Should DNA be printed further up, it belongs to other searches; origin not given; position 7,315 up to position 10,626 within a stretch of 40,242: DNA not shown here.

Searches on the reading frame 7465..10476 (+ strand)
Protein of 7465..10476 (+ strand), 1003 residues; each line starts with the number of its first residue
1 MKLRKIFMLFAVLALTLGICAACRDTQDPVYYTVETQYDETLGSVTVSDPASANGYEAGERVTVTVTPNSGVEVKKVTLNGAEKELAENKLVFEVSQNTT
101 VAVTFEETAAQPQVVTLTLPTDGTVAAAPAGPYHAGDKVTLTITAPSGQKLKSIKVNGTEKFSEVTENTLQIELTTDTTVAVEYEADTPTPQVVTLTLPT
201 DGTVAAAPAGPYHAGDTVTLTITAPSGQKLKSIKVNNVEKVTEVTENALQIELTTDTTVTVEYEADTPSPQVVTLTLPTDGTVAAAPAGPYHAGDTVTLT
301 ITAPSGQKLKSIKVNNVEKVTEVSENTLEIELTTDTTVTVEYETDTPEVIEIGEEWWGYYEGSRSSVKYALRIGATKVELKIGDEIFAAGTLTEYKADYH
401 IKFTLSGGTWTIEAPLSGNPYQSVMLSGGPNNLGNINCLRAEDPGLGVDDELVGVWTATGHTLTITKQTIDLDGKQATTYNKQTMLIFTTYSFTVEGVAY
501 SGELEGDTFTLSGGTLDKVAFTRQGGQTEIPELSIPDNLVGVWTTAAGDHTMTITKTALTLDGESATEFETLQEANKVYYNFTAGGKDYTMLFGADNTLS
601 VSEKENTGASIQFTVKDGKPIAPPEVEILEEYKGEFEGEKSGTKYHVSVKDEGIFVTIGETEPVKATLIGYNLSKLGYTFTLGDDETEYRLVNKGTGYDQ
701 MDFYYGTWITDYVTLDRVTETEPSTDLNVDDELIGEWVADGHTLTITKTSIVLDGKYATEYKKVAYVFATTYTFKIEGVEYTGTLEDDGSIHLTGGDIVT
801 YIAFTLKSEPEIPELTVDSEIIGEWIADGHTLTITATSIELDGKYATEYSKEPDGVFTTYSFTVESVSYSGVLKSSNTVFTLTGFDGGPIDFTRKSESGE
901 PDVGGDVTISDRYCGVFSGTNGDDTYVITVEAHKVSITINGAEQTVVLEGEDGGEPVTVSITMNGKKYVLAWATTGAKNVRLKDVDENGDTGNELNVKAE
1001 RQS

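Call 8: search_protein_families(library=pfam, proteins=[window:7465-10476:+], max_evalue=0.01)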
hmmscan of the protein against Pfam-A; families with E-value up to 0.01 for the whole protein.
window:7465-10476:+ (1003 aa): 4 families
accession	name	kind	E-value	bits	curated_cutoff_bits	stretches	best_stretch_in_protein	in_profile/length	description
PF18998.6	Flg_new_2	-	1.9e-16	60.2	23.6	4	273-345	3-72/73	Divergent InlB B-repeat domain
PF11604.15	CusF_Ec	-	0.0063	16.8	27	0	46-72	38-64/72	Copper binding periplasmic protein CusF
PF18416.6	GbpA_2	-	0.0065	17.1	26.6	0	210-243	11-44/101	N-acetylglucosamine binding protein domain 2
PF08402.16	TOBE_2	-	0.0079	16.7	21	0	45-71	44-73/76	TOBE domain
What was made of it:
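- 7465..10476 (+): Gene for a 1003-aa lipoprotein. It has a signal peptide with ...GICAAC and four divergent InlB B-repeat (Flg_new_2) domains. It is the first gene driven by the promoter. Pfam in call 8.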

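Call 10: find_encoding_contigs(protein=window:7465-10476:+, flank=3000, max_places=10)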
Protein window:7465-10476:+ (1003 aa): no gene with exactly this product is on record in the collection.

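Call 12: find_homologous_proteins(query=window:7465-10476:+, max_evalue=1e-10)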
Query window:7465-10476:+ (1003 aa): 9 proteins with E <= 1e-10 among 8000 candidates.
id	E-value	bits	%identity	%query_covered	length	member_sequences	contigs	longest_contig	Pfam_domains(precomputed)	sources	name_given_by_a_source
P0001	0.0e+0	2198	100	100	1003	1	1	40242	PF18998.7,PF27052.1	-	-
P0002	2.9e-51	193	35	30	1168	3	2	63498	PF18998.7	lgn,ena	-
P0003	2.8e-45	173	27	28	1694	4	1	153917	PF26770.1,PF13306.13,PF21633.4,PF18998.7,PF13620.13,PF13600.12,PF13855.13,PF27071.1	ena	-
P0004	7.1e-31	125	28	34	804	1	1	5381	PF18998.7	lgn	-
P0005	2.2e-24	104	29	34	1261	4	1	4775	PF18998.7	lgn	-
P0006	3.4e-19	86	28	32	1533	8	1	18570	PF17092.12,PF03382.21,PF09479.17,PF18962.8,PF18998.7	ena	-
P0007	1.2e-17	81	29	32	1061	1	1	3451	PF18998.7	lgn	-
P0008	1.2e-14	71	30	23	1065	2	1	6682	PF01957.26,PF18998.7,PF06347.20,PF08239.18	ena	-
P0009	1.5e-12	64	32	31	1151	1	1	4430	PF18998.7,PF24514.2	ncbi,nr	ncbi:MAG: hypothetical protein NC394_10580 [Bacteroides sp.]|nr:hypothetical protein [Bacteroides sp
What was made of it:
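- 7465..10476 (+): It is a singleton in the protein collection (call 12).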

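Call 20: find_encoding_contigs(protein=P0002, flank=10000, max_places=4)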
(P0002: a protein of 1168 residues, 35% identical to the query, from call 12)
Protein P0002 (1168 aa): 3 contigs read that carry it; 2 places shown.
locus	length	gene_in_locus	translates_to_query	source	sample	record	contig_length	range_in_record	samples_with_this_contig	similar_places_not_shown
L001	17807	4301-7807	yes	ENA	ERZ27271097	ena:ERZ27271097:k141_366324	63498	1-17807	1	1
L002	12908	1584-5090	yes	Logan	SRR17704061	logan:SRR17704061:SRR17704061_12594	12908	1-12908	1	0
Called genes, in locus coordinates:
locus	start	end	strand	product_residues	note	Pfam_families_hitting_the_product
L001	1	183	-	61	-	?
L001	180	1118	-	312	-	-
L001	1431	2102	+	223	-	PF14386:DUF4417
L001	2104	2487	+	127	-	-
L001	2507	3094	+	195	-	-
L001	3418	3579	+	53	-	PF13151:DUF3990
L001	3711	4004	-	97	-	PF01740:STAS, PF13466:STAS_2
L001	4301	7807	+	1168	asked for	PF18998:Flg_new_2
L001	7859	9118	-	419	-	PF13173:AAA_14, PF13635:DUF4143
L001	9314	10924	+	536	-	PF00133:tRNA-synt_1, PF01406:tRNA-synt_1e, PF01921:tRNA-synt_1f (faint), PF09334:tRNA-synt_1g, PF00133:tRNA-synt_1, PF19303:Anticodon_3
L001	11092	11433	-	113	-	PF02579:Nitro_FeMo-Co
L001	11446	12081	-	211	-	PF00753:Lactamase_B, PF23023:Anti-Pycsar_Apyc1, PF12706:Lactamase_B_2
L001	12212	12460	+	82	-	-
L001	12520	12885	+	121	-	PF01880:Desulfoferrodox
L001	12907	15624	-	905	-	-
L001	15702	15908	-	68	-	PF01197:Ribosomal_L31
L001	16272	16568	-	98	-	-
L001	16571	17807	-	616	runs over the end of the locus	-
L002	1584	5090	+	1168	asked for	PF18998:Flg_new_2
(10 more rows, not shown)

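Call 21: find_encoding_contigs(protein=P0003, flank=10000, max_places=4)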
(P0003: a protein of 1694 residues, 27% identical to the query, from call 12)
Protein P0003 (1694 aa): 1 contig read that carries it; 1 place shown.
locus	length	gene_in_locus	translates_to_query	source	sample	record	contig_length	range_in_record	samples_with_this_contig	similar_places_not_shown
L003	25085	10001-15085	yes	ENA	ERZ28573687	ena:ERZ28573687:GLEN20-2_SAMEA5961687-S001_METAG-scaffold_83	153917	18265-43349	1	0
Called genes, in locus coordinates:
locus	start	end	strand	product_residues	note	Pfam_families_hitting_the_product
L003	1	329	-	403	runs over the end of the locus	PF00091:Tubulin, PF12327:FtsZ_C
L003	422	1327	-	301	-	PF02661:Fic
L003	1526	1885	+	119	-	PF04397:LytTR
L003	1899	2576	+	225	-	-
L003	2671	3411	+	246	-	-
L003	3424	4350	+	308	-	-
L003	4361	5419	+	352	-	-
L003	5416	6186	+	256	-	-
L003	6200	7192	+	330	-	-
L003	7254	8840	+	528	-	PF09820:AAA-ATPase_like, PF08011:PDDEXK_9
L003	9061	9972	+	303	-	PF14253:AbiH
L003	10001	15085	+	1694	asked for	PF13306:LRR_5, PF13855:LRR_8 (faint), PF13306:LRR_5, PF13620:CarboxypepD_reg (faint), PF21633:MOV-10_Ig-like (faint), PF26770:DUF8251 (faint), PF27071:DUF8345 (faint), PF18998:Flg_new_2 (weak), +1 more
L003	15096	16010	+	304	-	-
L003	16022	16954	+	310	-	PF17766:fn3_6 (faint), PF19190:BACON_2, PF13004:BACON, PF19190:BACON_2, PF13004:BACON, PF19190:BACON_2, PF13004:BACON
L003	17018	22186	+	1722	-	PF13306:LRR_5, PF02311:AraC_binding (faint), PF13620:CarboxypepD_reg (faint), PF14525:AraC_binding_2 (faint), PF18140:PCC_BT (faint), PF21633:MOV-10_Ig-like (faint), PF26770:DUF8251 (faint), PF18998:Flg_new_2 (weak), +2 more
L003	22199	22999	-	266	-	-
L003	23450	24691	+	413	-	PF05272:VapE-like_dom, PF19263:DUF5906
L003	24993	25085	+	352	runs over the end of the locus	PF00581:Rhodanese, PF13483:Lactamase_B_3, PF12706:Lactamase_B_2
